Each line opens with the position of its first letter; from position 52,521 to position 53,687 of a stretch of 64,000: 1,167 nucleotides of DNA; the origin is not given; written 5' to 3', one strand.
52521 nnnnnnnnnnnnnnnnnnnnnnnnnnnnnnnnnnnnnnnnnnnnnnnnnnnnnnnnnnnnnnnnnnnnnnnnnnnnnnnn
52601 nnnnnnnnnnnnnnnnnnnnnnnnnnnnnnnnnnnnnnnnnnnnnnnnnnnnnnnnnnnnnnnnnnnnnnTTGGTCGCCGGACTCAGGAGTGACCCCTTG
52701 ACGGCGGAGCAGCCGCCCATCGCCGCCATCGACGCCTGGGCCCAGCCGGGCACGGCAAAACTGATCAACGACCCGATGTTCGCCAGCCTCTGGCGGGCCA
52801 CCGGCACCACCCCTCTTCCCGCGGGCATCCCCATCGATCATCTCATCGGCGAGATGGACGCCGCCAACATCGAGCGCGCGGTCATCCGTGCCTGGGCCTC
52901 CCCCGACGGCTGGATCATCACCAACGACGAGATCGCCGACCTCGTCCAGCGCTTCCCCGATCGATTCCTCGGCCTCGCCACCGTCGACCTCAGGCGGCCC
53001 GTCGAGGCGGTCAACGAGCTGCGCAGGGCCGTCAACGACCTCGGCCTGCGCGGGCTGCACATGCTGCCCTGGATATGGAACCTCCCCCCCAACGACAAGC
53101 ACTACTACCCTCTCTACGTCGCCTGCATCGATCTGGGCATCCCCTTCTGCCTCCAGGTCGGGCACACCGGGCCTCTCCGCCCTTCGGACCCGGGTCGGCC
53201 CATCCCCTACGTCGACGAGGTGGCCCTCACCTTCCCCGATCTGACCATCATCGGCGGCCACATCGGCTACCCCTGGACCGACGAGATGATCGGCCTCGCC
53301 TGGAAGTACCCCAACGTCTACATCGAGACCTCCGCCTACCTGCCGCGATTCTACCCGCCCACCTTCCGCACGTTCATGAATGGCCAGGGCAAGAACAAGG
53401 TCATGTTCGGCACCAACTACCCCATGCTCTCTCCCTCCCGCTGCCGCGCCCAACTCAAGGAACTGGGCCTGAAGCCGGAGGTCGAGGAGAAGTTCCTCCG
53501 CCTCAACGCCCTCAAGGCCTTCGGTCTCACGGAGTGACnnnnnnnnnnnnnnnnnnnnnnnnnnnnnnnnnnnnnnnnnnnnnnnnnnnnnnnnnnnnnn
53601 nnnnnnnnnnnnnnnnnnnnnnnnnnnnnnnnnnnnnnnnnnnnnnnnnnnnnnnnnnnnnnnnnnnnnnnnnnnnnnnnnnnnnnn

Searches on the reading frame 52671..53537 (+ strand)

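Call 43: search_protein_families(library=pfam, proteins=[window:52671-53537:+], max_evalue=0.00001)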
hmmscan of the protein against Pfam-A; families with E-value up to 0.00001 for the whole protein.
window:52671-53537:+ (288 aa): 1 family
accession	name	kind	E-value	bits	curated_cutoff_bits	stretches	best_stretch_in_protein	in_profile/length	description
PF04909.20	Amidohydro_2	-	3.4e-38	132.5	26.4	1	84-286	65-289/289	Amidohydrolase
